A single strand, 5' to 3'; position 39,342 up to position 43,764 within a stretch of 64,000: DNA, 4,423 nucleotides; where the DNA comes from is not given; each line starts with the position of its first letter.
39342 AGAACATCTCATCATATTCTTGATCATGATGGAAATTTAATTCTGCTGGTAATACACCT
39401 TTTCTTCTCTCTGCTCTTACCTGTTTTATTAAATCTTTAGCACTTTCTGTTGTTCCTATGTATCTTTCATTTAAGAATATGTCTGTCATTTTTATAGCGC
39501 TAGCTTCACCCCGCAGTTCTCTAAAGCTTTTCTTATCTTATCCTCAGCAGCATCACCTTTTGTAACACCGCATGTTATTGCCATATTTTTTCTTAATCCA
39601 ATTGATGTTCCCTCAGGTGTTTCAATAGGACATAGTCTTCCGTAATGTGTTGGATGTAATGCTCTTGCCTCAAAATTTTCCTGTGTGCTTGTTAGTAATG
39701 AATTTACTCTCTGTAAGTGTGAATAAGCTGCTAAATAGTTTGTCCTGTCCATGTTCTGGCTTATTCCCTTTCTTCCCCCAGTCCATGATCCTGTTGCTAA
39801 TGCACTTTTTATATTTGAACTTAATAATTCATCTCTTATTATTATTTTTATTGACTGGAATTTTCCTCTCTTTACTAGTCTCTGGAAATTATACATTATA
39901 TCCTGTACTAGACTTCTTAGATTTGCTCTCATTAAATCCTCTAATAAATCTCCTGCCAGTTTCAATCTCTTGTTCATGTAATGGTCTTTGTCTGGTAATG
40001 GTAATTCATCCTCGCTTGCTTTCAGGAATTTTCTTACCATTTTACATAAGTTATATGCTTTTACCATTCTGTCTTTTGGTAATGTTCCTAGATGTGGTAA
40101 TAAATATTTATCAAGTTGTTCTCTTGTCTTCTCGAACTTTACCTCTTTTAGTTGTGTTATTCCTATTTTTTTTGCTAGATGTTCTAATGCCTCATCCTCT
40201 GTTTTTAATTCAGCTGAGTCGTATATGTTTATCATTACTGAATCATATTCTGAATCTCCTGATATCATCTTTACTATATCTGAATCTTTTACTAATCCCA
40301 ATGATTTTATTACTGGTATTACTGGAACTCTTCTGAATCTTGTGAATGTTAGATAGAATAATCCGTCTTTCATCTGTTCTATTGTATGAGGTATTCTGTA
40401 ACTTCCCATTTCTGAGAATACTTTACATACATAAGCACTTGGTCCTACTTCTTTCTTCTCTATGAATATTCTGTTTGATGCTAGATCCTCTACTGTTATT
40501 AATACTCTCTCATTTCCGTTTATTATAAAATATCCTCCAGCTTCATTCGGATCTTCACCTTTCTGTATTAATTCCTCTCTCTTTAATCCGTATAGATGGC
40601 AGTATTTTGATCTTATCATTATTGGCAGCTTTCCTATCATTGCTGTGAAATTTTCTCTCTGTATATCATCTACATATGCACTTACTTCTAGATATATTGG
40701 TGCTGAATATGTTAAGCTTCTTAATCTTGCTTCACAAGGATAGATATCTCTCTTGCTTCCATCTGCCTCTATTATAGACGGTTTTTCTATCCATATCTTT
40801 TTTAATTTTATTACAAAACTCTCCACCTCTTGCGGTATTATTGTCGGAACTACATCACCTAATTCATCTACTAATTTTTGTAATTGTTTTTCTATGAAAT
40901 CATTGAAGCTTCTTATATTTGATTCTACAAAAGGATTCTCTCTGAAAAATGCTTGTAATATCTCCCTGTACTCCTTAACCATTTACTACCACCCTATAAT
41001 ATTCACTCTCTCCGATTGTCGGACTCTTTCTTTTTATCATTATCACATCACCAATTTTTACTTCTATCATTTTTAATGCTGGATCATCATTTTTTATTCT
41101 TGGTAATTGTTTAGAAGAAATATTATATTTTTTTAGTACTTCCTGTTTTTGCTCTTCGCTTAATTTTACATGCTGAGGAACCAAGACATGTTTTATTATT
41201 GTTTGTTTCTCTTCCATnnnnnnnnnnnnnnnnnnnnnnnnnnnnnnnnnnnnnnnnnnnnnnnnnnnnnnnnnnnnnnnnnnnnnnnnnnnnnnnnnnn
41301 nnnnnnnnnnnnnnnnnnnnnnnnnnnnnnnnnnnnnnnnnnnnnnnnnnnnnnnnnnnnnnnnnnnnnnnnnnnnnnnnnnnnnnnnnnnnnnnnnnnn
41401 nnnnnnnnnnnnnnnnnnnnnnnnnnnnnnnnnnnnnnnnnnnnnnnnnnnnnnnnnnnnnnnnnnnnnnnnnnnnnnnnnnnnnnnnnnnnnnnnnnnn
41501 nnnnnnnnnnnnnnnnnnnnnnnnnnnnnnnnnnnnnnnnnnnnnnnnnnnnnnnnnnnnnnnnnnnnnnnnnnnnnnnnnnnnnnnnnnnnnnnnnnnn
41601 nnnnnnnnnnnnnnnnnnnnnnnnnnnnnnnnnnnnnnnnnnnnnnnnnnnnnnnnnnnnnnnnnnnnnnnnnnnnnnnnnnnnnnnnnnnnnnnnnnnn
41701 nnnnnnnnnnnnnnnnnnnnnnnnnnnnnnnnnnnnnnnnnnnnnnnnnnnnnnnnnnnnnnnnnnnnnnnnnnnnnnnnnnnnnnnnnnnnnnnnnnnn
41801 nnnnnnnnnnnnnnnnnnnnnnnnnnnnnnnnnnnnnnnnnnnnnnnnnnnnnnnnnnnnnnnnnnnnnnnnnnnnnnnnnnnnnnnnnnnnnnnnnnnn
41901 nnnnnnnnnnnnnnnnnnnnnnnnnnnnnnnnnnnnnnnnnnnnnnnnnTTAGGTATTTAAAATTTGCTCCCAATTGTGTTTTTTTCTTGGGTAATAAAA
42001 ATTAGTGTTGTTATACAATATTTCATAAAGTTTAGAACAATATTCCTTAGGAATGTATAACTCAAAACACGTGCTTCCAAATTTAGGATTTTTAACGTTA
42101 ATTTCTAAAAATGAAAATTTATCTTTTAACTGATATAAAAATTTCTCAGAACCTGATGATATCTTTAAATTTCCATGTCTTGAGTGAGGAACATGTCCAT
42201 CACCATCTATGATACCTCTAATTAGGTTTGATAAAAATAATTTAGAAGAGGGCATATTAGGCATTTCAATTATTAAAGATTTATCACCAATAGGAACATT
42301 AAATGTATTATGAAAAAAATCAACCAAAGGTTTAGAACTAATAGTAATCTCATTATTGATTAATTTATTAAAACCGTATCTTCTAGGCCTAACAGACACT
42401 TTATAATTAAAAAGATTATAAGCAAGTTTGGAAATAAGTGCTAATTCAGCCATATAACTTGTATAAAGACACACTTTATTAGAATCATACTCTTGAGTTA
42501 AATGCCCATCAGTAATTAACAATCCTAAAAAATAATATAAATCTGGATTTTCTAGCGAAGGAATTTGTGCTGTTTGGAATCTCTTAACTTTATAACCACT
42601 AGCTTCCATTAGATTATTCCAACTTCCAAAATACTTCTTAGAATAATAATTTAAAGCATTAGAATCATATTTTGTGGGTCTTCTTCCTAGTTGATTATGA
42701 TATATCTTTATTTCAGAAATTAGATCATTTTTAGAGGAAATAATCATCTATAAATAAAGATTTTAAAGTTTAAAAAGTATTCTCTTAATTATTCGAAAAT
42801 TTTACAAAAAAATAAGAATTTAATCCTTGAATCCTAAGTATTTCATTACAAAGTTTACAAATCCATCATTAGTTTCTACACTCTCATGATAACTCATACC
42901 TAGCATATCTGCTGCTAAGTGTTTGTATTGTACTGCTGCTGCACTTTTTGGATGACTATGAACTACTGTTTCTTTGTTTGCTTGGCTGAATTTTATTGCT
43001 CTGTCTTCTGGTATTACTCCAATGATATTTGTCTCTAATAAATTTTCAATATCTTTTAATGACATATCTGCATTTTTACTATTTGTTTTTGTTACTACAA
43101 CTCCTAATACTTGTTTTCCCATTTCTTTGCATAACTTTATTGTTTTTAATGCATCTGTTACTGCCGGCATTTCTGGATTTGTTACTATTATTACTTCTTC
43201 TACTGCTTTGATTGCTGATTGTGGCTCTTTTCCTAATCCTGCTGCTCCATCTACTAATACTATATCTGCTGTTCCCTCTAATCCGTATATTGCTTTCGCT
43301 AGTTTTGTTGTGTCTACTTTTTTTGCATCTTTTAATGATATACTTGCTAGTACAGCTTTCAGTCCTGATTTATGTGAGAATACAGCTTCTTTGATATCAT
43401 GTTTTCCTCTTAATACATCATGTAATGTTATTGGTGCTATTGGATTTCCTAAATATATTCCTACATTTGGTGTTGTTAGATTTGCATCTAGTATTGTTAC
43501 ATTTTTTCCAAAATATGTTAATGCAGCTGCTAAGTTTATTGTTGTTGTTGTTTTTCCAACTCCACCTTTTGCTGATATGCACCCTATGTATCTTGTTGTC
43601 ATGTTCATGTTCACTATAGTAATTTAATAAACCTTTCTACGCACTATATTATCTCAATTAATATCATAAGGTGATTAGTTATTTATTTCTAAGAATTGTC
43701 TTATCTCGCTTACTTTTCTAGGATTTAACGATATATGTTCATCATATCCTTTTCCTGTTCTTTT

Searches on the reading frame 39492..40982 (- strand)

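Call 12: search_protein_families(library=pfam, proteins=[window:39492-40982:-])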
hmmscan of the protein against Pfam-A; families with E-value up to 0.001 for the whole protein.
window:39492-40982:- (496 aa): 3 families
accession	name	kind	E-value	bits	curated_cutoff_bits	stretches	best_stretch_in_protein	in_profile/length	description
PF04563.20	RNA_pol_Rpb2_1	-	8.3e-50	169.6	28.2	1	19-383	3-197/203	RNA polymerase beta subunit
PF04565.21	RNA_pol_Rpb2_3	-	3.1e-25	88.6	21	1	409-473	1-68/68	RNA polymerase Rpb2, domain 3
PF04561.19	RNA_pol_Rpb2_2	-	8.2e-21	75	21.7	1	169-341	2-190/190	RNA polymerase Rpb2, domain 2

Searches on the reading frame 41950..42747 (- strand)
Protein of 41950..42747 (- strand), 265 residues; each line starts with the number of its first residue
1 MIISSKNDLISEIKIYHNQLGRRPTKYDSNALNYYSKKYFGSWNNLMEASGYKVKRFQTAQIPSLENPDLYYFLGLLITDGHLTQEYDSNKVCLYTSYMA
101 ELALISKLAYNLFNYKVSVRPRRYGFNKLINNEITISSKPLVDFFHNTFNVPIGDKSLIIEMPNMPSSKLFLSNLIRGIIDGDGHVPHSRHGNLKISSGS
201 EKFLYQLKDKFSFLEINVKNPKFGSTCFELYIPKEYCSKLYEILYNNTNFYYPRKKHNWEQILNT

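Call 12: search_protein_families(library=pfam, proteins=[window:41950-42747:-])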
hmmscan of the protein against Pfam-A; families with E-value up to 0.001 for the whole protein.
window:41950-42747:- (265 aa): 2 families
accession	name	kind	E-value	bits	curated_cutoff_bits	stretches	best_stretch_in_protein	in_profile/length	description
PF14528.11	LAGLIDADG_3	-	3.3e-09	37.3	22.5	1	174-217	5-49/82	LAGLIDADG-like domain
PF18780.6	HNH_repeat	-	3.3e-08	34.2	26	1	5-53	2-54/54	Homing endonuclease associated repeat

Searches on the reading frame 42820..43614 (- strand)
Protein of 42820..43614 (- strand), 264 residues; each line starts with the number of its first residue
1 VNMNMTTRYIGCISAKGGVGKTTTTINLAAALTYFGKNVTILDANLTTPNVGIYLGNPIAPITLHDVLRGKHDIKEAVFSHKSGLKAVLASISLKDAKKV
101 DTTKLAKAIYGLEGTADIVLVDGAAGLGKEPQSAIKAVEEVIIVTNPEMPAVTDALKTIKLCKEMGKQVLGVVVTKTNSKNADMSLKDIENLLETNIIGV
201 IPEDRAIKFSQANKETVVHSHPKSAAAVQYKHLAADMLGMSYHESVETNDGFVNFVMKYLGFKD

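Call 12: search_protein_families(library=pfam, proteins=[window:42820-43614:-])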
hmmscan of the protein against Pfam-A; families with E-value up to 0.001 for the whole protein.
window:42820-43614:- (264 aa): 8 families
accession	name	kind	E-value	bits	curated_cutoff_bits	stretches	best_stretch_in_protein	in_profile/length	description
PF10609.15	ParA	-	8.4e-20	71.7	27.1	1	8-236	4-244/246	NUBPL iron-transfer P-loop NTPase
PF01656.29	CbiA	-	3e-18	66.4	25.4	1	13-217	4-125/125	CobQ/CobB/MinD/ParA nucleotide binding domain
PF13614.12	AAA_31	-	6.9e-14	52.6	27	1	8-165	2-170/177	AAA domain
PF00142.24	Fer4_NifH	-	2.8e-12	47.2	25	1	137-237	140-244/271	4Fe-4S iron sulfur cluster binding proteins, NifH/frxC family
PF13500.12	AAA_26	-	2.3e-10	41.1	27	1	92-207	75-194/198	AAA domain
PF06564.18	CBP_BcsQ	-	2.4e-06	27.7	21.3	1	15-235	9-231/234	Cellulose biosynthesis protein BcsQ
PF09140.17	MipZ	-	3.1e-06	27.1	20.7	1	15-126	8-110/262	ATPase MipZ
PF07015.17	VirC1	-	0.00063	19.6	24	0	9-46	3-40/231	VirC1 protein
